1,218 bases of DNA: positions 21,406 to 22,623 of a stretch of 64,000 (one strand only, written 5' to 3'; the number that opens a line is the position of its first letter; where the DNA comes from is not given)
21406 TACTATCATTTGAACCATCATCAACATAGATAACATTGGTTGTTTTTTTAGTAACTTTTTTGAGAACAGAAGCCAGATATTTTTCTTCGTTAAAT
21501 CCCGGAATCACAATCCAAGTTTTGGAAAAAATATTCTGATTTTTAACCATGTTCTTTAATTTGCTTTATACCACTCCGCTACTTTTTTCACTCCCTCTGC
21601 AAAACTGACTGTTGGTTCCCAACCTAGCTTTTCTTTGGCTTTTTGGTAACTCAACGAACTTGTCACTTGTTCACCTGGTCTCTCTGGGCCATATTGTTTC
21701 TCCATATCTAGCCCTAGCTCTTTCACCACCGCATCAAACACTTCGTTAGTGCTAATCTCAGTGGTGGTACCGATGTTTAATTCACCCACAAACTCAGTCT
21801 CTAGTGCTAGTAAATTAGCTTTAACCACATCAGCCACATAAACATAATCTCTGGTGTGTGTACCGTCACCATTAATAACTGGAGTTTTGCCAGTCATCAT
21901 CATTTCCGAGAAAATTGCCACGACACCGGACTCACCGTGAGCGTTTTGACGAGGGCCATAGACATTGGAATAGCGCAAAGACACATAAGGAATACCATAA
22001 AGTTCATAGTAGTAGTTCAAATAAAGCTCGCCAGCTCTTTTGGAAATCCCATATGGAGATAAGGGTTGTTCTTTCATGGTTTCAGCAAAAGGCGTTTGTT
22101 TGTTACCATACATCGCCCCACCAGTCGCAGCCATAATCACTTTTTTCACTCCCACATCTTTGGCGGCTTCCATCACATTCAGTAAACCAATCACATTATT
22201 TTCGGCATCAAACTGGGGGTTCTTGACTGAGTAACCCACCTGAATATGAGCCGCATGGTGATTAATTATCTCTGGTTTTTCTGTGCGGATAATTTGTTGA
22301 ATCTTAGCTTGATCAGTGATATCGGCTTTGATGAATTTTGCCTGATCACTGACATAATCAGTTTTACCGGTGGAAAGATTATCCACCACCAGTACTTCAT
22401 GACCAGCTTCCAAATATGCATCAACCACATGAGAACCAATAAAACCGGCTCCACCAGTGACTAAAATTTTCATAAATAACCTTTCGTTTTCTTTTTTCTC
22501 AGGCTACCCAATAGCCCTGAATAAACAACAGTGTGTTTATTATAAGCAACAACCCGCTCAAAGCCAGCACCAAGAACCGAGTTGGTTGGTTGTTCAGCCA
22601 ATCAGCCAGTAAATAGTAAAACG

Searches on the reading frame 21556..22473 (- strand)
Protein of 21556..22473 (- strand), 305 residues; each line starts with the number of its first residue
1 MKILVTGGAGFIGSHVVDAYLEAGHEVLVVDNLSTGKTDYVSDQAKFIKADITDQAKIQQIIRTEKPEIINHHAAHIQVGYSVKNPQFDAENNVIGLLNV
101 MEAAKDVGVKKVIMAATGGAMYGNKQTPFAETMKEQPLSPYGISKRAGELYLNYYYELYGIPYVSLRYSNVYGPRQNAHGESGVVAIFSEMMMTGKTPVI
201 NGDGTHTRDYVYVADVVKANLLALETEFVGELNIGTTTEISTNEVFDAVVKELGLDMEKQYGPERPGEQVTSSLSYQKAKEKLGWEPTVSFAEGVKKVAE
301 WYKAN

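Call 6: search_protein_families(library=pfam, proteins=[window:21556-22473:-])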
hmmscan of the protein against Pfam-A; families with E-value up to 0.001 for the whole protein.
window:21556-22473:- (305 aa): 9 families
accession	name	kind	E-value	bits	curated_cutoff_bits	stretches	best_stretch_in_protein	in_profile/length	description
PF01370.27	Epimerase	-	4.7e-62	210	20.9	1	3-235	1-240/240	NAD dependent epimerase/dehydratase family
PF16363.11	GDP_Man_Dehyd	-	5.7e-61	207.2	27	1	4-297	1-331/332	GDP-mannose 4,6 dehydratase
PF04321.23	RmlD_sub_bind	-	3.2e-20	72.8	27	1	1-257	1-235/287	RmlD substrate binding domain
PF02719.21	Polysacc_synt_2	-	4.9e-20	72.3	20.2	1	3-279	1-278/293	Polysaccharide biosynthesis protein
PF01073.25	3Beta_HSD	-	5.3e-19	68.7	22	1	4-224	1-229/280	3-beta hydroxysteroid dehydrogenase/isomerase family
PF13460.12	NAD_binding_10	-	5.2e-10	39.9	27.2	1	7-167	1-142/184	NAD(P)H-binding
PF07993.18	NAD_binding_4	-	2e-08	34.1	20.1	1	57-215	81-253/258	Male sterility protein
PF05368.20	NmrA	-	7e-08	32.8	27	1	2-117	4-107/298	NmrA-like family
PF00106.31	adh_short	-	1.2e-05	25.4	26.6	1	3-64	3-70/195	short chain dehydrogenase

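Call 20: find_homologous_proteins(query=window:21556-22473:-, max_evalue=1e-60)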
Query window:21556-22473:- (305 aa): 7712 proteins with E <= 1e-60 among 8000 candidates; the best 120 are listed.
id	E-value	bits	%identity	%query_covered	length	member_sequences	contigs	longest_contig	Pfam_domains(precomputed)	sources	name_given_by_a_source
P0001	2.5e-198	676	100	100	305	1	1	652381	PF04321.24,PF16363.12,PF02719.22,PF05368.20,PF01073.26,PF07993.19,PF13460.13,PF00106.32,PF01370.28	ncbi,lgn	ncbi:MAG: NAD-dependent epimerase/dehydratase family protein [Patescibacteria group bacterium]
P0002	9.2e-186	634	93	99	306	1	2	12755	PF04321.24,PF16363.12,PF02719.22,PF05368.20,PF01073.26,PF07993.19,PF13460.13,PF01370.28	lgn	-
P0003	3.1e-183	626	91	99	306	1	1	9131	PF04321.24,PF16363.12,PF02719.22,PF01073.26,PF07993.19,PF13460.13,PF01370.28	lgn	-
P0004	7.6e-182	621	90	99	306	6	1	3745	PF04321.24,PF16363.12,PF02719.22,PF01073.26,PF07993.19,PF13460.13,PF01370.28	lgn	-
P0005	2.9e-175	600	87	100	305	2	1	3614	PF04321.24,PF16363.12,PF02719.22,PF05368.20,PF01073.26,PF07993.19,PF13460.13,PF01370.28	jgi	jgi:UDP-glucose 4-epimerase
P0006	7.7e-173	592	86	100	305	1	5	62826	PF04321.24,PF16363.12,PF02719.22,PF05368.20,PF01073.26,PF07993.19,PF13460.13,PF01370.28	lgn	-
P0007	3.0e-171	587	86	99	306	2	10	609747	PF04321.24,PF16363.12,PF02719.22,PF05368.20,PF01073.26,PF07993.19,PF13460.13,PF01370.28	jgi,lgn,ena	jgi:UDP-glucose 4-epimerase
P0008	4.7e-171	586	85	99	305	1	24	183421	PF04321.24,PF16363.12,PF02719.22,PF05368.20,PF01073.26,PF07993.19,PF13460.13,PF01370.28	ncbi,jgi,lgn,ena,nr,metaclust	ncbi:MAG: NAD-dependent epimerase/dehydratase family protein [Candidatus Pacebacteria bacterium]|jgi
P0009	1.1e-170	585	85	99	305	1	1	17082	PF04321.24,PF16363.12,PF02719.22,PF05368.20,PF01073.26,PF07993.19,PF13460.13,PF01370.28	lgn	-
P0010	2.4e-170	584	85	99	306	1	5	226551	PF04321.24,PF16363.12,PF02719.22,PF05368.20,PF01073.26,PF07993.19,PF13460.13,PF01370.28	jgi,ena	jgi:UDP-glucose 4-epimerase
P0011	2.8e-169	580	84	99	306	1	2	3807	PF04321.24,PF16363.12,PF02719.22,PF05368.20,PF01073.26,PF07993.19,PF13460.13,PF01370.28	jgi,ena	-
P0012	2.9e-169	580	84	99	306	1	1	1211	PF04321.24,PF16363.12,PF02719.22,PF05368.20,PF01073.26,PF07993.19,PF13460.13,PF01370.28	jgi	jgi:UDP-glucose 4-epimerase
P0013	1.0e-166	572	84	99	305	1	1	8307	PF04321.24,PF16363.12,PF02719.22,PF05368.20,PF01073.26,PF07993.19,PF13460.13,PF00106.32,PF01370.28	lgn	-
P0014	2.9e-165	567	82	99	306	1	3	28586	PF04321.24,PF16363.12,PF02719.22,PF05368.20,PF01073.26,PF07993.19,PF13460.13,PF01370.28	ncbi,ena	-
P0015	1.7e-164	565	81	99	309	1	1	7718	PF04321.24,PF16363.12,PF02719.22,PF05368.20,PF01073.26,PF07993.19,PF13460.13,PF01370.28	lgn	-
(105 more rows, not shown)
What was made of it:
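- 21556..22473 (-): SDR epimerase/dehydratase. First gene of the 39% GC right flank. Smooth ortholog ladder 93, 91, 90, 87, 86, 85%..., with named hits being Pacebacteria (call 20).
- Named epimerase hits are Pacebacteria (call 20).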

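Call 22: find_encoding_contigs(protein=P0002, flank=10000, max_places=3)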
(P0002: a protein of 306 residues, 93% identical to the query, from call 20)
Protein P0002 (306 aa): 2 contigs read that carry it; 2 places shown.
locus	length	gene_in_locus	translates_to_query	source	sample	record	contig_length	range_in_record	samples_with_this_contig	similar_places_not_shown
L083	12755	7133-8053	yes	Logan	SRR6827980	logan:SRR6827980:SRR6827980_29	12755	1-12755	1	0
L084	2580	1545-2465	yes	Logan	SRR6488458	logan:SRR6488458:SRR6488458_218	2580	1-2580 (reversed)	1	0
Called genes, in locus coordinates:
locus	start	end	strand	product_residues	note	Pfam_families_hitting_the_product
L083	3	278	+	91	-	?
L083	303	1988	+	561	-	PF13231:PMT_2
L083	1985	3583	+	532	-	PF13231:PMT_2 (weak)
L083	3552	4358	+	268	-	PF00535:Glycos_transf_2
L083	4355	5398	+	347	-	PF13439:Glyco_transf_4, PF13579:Glyco_trans_4_4 (faint), PF20706:GT4-conflict, PF00534:Glycos_transf_1, PF13692:Glyco_trans_1_4, PF13524:Glyco_trans_1_2 (weak)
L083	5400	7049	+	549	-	PF11847:GT-C_AftD (weak)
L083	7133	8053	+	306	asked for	PF01073:3Beta_HSD, PF01370:Epimerase, PF02719:Polysacc_synt_2, PF04321:RmlD_sub_bind, PF05368:NmrA (faint), PF07993:NAD_binding_4 (weak), PF13460:NAD_binding_10, PF16363:GDP_Man_Dehyd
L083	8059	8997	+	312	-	PF01370:Epimerase, PF02719:Polysacc_synt_2 (faint), PF04321:RmlD_sub_bind (faint), PF01073:3Beta_HSD (faint), PF07993:NAD_binding_4 (faint), PF16363:GDP_Man_Dehyd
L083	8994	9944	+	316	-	PF01073:3Beta_HSD, PF01370:Epimerase, PF02719:Polysacc_synt_2, PF04321:RmlD_sub_bind, PF07993:NAD_binding_4 (weak), PF13460:NAD_binding_10, PF16363:GDP_Man_Dehyd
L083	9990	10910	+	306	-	PF00535:Glycos_transf_2, PF10111:Glyco_tranf_2_2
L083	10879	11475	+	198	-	PF01833:TIG (weak)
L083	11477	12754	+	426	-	?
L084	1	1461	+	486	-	?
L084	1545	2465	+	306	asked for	PF01073:3Beta_HSD, PF01370:Epimerase, PF02719:Polysacc_synt_2, PF04321:RmlD_sub_bind, PF05368:NmrA (faint), PF07993:NAD_binding_4 (weak), PF13460:NAD_binding_10, PF16363:GDP_Man_Dehyd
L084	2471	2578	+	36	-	?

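Call 23: find_encoding_contigs(protein=P0006, flank=10000, max_places=3)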
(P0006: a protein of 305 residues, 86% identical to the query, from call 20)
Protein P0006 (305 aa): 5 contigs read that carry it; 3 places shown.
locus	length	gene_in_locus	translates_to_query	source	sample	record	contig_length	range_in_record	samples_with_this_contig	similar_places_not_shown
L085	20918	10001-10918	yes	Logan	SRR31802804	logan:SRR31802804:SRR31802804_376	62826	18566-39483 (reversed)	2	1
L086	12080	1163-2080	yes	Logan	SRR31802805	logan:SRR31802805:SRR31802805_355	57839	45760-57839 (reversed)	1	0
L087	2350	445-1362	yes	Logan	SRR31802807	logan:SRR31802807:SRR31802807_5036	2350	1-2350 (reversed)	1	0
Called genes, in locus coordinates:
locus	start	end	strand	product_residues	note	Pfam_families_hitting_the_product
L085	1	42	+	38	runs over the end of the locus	-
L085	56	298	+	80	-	-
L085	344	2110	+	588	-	PF03485:Arg_tRNA_synt_N, PF00750:tRNA-synt_1d, PF05746:DALR_1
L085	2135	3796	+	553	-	PF13231:PMT_2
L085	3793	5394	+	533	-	-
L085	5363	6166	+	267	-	PF00535:Glycos_transf_2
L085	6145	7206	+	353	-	PF13439:Glyco_transf_4, PF13579:Glyco_trans_4_4 (weak), PF20706:GT4-conflict, PF00534:Glycos_transf_1, PF13692:Glyco_trans_1_4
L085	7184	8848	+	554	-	PF10131:PTPS_related, PF11847:GT-C_AftD (weak)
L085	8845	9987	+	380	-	-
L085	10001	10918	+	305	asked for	PF01073:3Beta_HSD, PF01370:Epimerase, PF02719:Polysacc_synt_2, PF04321:RmlD_sub_bind, PF05368:NmrA (weak), PF13460:NAD_binding_10, PF16363:GDP_Man_Dehyd, PF07993:NAD_binding_4 (weak)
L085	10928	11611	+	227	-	PF00535:Glycos_transf_2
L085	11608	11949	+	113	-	PF10066:DUF2304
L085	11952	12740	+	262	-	PF00535:Glycos_transf_2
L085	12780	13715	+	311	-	PF01073:3Beta_HSD (faint), PF01370:Epimerase, PF02719:Polysacc_synt_2 (faint), PF16363:GDP_Man_Dehyd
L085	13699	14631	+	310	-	PF00535:Glycos_transf_2, PF10111:Glyco_tranf_2_2, PF13641:Glyco_tranf_2_3 (weak)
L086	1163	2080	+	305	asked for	PF01073:3Beta_HSD, PF01370:Epimerase, PF02719:Polysacc_synt_2, PF04321:RmlD_sub_bind, PF05368:NmrA (weak), PF13460:NAD_binding_10, PF16363:GDP_Man_Dehyd, PF07993:NAD_binding_4 (weak)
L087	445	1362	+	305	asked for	PF01073:3Beta_HSD, PF01370:Epimerase, PF02719:Polysacc_synt_2, PF04321:RmlD_sub_bind, PF05368:NmrA (weak), PF13460:NAD_binding_10, PF16363:GDP_Man_Dehyd, PF07993:NAD_binding_4 (weak)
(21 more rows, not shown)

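Call 24: find_encoding_contigs(protein=P0007, flank=10000, max_places=3)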
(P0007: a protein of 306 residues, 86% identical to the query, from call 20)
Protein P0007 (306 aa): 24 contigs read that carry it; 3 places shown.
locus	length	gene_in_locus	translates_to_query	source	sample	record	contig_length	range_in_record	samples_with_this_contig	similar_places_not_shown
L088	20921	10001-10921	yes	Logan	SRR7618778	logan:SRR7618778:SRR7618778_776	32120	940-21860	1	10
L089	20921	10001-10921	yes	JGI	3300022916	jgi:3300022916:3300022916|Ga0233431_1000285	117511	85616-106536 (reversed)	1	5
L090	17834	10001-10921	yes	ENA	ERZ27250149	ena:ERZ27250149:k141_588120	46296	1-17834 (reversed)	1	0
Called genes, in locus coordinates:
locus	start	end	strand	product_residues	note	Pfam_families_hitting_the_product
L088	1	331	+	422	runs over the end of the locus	?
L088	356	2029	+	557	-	PF13231:PMT_2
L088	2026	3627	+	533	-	-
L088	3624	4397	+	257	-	PF00535:Glycos_transf_2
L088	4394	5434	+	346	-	PF13439:Glyco_transf_4, PF00534:Glycos_transf_1, PF20706:GT4-conflict, PF13692:Glyco_trans_1_4, PF13524:Glyco_trans_1_2 (weak)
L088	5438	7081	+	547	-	PF11847:GT-C_AftD (weak)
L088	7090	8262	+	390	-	-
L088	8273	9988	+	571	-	PF13231:PMT_2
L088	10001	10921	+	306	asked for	PF01073:3Beta_HSD, PF01370:Epimerase, PF02719:Polysacc_synt_2, PF04321:RmlD_sub_bind, PF05368:NmrA (weak), PF13460:NAD_binding_10, PF16363:GDP_Man_Dehyd, PF07993:NAD_binding_4 (weak)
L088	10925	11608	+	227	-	PF00535:Glycos_transf_2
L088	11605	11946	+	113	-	PF10066:DUF2304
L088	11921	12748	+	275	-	PF00535:Glycos_transf_2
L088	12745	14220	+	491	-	-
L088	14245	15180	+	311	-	PF01073:3Beta_HSD (faint), PF01370:Epimerase, PF02719:Polysacc_synt_2 (faint), PF16363:GDP_Man_Dehyd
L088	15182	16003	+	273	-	PF01061:ABC2_membrane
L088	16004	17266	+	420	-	PF00005:ABC_tran, PF13304:AAA_21 (faint)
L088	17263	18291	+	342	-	PF01073:3Beta_HSD, PF01370:Epimerase, PF02719:Polysacc_synt_2, PF04321:RmlD_sub_bind, PF05368:NmrA (weak), PF07993:NAD_binding_4, PF16363:GDP_Man_Dehyd, PF13460:NAD_binding_10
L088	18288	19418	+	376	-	PF00155:Aminotran_1_2, PF01041:DegT_DnrJ_EryC1, PF00266:Aminotran_5, PF01212:Beta_elim_lyase (weak), PF01053:Cys_Met_Meta_PP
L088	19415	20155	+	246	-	PF01261:AP_endonuc_2, PF05114:MbnB_TglH_ChrH (weak)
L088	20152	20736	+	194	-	PF00551:Formyl_trans_N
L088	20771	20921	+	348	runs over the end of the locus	PF03102:NeuB, PF08666:SAF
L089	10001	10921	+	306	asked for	PF01073:3Beta_HSD, PF01370:Epimerase, PF02719:Polysacc_synt_2, PF04321:RmlD_sub_bind, PF05368:NmrA (weak), PF13460:NAD_binding_10, PF16363:GDP_Man_Dehyd, PF07993:NAD_binding_4 (weak)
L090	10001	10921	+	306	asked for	PF01073:3Beta_HSD, PF01370:Epimerase, PF02719:Polysacc_synt_2, PF04321:RmlD_sub_bind, PF05368:NmrA (weak), PF13460:NAD_binding_10, PF16363:GDP_Man_Dehyd, PF07993:NAD_binding_4 (weak)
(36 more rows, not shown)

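Call 25: find_encoding_contigs(protein=P0008, flank=10000, max_places=3)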
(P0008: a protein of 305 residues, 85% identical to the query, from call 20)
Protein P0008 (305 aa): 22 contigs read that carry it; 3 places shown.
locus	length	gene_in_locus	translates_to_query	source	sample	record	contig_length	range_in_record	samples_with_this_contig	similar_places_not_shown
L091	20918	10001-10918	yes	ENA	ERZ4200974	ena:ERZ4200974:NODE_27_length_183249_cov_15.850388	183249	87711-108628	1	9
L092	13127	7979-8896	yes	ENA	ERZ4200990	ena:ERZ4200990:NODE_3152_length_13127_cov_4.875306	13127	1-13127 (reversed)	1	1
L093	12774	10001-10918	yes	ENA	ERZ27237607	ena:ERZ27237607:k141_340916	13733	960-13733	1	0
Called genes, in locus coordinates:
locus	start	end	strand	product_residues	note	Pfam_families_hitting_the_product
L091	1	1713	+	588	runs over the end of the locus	PF03485:Arg_tRNA_synt_N, PF00750:tRNA-synt_1d, PF05746:DALR_1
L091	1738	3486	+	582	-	PF13231:PMT_2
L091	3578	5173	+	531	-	-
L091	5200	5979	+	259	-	PF00535:Glycos_transf_2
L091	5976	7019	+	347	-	PF13579:Glyco_trans_4_4 (weak), PF13439:Glyco_transf_4, PF20706:GT4-conflict, PF00534:Glycos_transf_1, PF13692:Glyco_trans_1_4, PF13524:Glyco_trans_1_2 (weak)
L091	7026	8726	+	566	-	-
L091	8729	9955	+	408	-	-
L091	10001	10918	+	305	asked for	PF01073:3Beta_HSD, PF01370:Epimerase, PF02719:Polysacc_synt_2, PF04321:RmlD_sub_bind, PF05368:NmrA (weak), PF07993:NAD_binding_4 (weak), PF13460:NAD_binding_10, PF16363:GDP_Man_Dehyd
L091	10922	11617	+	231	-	PF00535:Glycos_transf_2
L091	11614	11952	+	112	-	PF10066:DUF2304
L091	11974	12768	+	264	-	PF00535:Glycos_transf_2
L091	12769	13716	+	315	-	PF00535:Glycos_transf_2, PF10111:Glyco_tranf_2_2 (weak)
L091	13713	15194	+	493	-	-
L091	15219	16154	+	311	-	PF01073:3Beta_HSD (faint), PF01370:Epimerase, PF02719:Polysacc_synt_2 (faint), PF16363:GDP_Man_Dehyd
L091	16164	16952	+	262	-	PF00535:Glycos_transf_2, PF10111:Glyco_tranf_2_2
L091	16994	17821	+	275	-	PF01061:ABC2_membrane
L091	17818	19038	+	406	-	PF00005:ABC_tran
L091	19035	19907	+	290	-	PF02475:TRM5-TYW2_MTfase (faint), PF05050:Methyltransf_21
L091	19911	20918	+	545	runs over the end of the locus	PF00483:NTP_transferase, PF12804:NTP_transf_3 (weak)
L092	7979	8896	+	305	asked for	PF01073:3Beta_HSD, PF01370:Epimerase, PF02719:Polysacc_synt_2, PF04321:RmlD_sub_bind, PF05368:NmrA (weak), PF07993:NAD_binding_4 (weak), PF13460:NAD_binding_10, PF16363:GDP_Man_Dehyd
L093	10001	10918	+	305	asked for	PF01073:3Beta_HSD, PF01370:Epimerase, PF02719:Polysacc_synt_2, PF04321:RmlD_sub_bind, PF05368:NmrA (weak), PF07993:NAD_binding_4 (weak), PF13460:NAD_binding_10, PF16363:GDP_Man_Dehyd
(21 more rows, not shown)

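Call 29: search_protein_families(library=ncbifam, proteins=[window:21556-22473:-], max_evalue=0.00001)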
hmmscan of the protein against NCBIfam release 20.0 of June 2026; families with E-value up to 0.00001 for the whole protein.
window:21556-22473:- (305 aa): 33 families (the best 25 are shown)
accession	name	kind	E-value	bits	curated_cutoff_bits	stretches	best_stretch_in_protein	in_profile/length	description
TIGR01179.1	galE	equivalog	2.1e-57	194.4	262.3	1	2-303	1-326/332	UDP-glucose 4-epimerase GalE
TIGR01181.1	dTDP_gluc_dehyt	equivalog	2.2e-54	184.7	365.1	1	2-305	1-314/321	dTDP-glucose 4,6-dehydratase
TIGR04180.1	EDH_00030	hypoth_equivalog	7.7e-42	143.4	475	1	3-288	1-295/297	NAD-dependent 4,6-dehydratase LegB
TIGR02197.1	heptose_epim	equivalog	2.2e-37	128.9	274.6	1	3-304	1-315/316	ADP-glyceromanno-heptose 6-epimerase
NF011728.1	PRK15181.1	equivalog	2e-34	119.1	760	1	3-302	18-337/348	Vi polysaccharide biosynthesis UDP-N-acetylglucosaminuronic acid C-4 epimerase TviC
NF007956.0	PRK10675.1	subfamily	4.8e-33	114.7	394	2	1-151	1-159/338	UDP-glucose 4-epimerase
NF007490.0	PRK10084.1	subfamily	1.3e-32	113.2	649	2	128-305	154-337/361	dTDP-glucose 4,6-dehydratase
NF007582.0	PRK10217.1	equivalog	2.9e-31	108.8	698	1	2-305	3-334/355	dTDP-glucose 4,6-dehydratase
TIGR02622.1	CDP_4_6_dhtase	equivalog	9.8e-28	97.3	278.45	2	2-159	6-172/352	CDP-glucose 4,6-dehydratase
NF008360.0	PRK11150.1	equivalog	1.3e-27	96.9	452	1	3-251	2-252/310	ADP-glyceromanno-heptose 6-epimerase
NF047922.1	GDPFucSynFcl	equivalog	1.8e-21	76.9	500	1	2-304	4-303/308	GDP-L-fucose synthase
TIGR01472.1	gmd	equivalog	1.5e-19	70.5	415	1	4-259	4-274/342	GDP-mannose 4,6-dehydratase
TIGR01214.1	rmlD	equivalog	3.5e-18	65.7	224.05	1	2-175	1-154/285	dTDP-4-dehydrorhamnose reductase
TIGR03466.1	HpnA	hypoth_equivalog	2.8e-17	62.6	367.65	1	1-257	1-250/327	hopanoid-associated sugar epimerase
NF042422.1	oxyalk_red_OleD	equivalog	1.6e-16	60.6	580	1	1-244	1-235/329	2-alkyl-3-oxoalkanoate reductase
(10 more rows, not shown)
